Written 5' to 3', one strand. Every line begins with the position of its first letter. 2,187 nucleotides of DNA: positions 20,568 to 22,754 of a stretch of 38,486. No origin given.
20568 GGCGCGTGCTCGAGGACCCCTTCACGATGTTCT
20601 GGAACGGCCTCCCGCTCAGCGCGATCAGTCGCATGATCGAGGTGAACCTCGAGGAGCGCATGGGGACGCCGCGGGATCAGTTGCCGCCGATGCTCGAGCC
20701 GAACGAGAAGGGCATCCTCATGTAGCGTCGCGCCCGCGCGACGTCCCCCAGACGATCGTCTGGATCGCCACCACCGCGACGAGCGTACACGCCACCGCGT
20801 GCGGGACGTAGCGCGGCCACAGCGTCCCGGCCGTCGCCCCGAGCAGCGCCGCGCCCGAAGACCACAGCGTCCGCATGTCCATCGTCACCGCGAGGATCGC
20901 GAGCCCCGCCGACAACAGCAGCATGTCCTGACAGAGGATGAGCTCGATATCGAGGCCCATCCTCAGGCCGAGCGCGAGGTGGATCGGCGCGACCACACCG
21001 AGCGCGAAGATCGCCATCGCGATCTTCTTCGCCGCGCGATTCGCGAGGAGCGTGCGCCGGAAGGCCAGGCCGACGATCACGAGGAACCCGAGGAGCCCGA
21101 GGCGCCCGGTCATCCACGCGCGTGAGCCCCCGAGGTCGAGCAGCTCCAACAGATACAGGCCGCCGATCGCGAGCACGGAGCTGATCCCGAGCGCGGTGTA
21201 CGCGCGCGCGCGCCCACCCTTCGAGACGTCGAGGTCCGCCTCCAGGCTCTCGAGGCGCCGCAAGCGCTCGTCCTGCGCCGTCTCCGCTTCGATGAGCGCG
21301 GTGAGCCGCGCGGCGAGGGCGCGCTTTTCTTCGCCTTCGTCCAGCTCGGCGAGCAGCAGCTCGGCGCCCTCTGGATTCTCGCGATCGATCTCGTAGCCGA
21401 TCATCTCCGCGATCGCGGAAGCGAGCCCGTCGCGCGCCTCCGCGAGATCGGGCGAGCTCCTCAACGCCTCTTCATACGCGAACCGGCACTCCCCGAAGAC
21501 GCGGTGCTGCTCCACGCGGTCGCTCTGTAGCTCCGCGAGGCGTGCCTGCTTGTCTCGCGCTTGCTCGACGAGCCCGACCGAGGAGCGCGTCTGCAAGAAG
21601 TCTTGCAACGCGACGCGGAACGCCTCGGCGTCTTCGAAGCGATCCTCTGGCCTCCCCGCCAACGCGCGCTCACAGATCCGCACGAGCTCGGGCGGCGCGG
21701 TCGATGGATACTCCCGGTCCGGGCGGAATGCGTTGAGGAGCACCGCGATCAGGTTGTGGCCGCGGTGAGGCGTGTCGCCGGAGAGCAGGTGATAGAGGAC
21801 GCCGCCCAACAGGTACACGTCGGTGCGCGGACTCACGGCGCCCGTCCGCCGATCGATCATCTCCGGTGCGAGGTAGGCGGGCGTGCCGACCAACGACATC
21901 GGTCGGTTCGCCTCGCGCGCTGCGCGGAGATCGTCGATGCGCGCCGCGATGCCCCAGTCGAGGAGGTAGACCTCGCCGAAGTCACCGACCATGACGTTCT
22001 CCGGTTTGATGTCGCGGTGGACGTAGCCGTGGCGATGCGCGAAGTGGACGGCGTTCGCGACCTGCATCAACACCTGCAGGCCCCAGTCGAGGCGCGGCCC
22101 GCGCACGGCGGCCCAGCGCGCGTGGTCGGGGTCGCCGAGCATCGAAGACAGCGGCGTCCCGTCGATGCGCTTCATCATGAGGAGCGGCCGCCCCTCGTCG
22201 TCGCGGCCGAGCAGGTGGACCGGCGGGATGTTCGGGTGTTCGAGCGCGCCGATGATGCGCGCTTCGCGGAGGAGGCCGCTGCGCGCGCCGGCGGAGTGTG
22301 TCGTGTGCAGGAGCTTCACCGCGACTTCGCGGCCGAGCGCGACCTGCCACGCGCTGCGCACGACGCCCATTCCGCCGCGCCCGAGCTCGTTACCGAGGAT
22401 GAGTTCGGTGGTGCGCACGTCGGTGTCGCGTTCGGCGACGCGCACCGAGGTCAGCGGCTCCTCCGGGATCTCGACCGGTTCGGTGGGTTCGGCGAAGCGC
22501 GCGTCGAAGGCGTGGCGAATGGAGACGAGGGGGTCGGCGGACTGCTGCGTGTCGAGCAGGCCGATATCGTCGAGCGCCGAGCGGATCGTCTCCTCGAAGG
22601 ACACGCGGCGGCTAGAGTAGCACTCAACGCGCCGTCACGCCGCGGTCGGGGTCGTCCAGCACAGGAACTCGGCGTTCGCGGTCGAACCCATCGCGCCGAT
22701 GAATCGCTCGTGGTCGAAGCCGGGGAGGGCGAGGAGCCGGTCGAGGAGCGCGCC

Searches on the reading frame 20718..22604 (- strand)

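Call 63: search_protein_families(library=ncbifam, proteins=[window:20718-22604:-], max_evalue=0.00001)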
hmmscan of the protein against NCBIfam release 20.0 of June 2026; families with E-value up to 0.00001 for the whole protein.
window:20718-22604:- (628 aa): 11 families
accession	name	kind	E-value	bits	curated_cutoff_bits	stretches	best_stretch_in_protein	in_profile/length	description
NF033483.0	PknB_PASTA_kin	equivalog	3.1e-50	171.8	450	1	70-354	11-288/563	Stk1 family PASTA domain-containing Ser/Thr kinase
NF052427.1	StpK7MSMEG_1200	equivalog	2e-36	125.7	900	1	70-351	11-282/601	serine/threonine protein kinase StpK7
NF009651.0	PRK13184.1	equivalog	3.8e-36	124.4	839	1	73-342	9-296/932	serine/threonine-protein kinase PknD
NF047741.1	antiphage_MADS6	equivalog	2.4e-35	122.2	460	2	175-360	301-488/612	methylation-associated defense system protein kinase MAD6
NF038150.1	lanthi_synth_IV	equivalog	3.3e-23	81.9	650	1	103-362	231-474/851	class IV lanthionine synthetase LanL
TIGR03903.1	TOMM_kin_cyc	equivalog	2.5e-21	75.3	705.75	1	91-329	3-240/1267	TOMM system kinase/cyclase fusion protein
NF033442.0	BREX_PglW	equivalog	2.6e-20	71.8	990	1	108-338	254-488/1391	BREX system serine/threonine kinase PglW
NF053615.1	SerThrKinAfsKStmc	equivalog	1.9e-14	53.3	1300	1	181-313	120-245/809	protein serine/threonine kinase AfsK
NF038151.1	lanthi_synth_III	equivalog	1.4e-12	46.8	575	1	105-278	264-427/833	class III lanthionine synthetase LanKC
NF043056.1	T4SS_LegK1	equivalog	1.1e-09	37.4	550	1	131-273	145-283/516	Dot/Icm T4SS effector kinase LegK1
TIGR03724.2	arch_bud32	equivalog_domain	4.1e-06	26.4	125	1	113-225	42-136/193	KEOPS complex kinase/ATPase Bud32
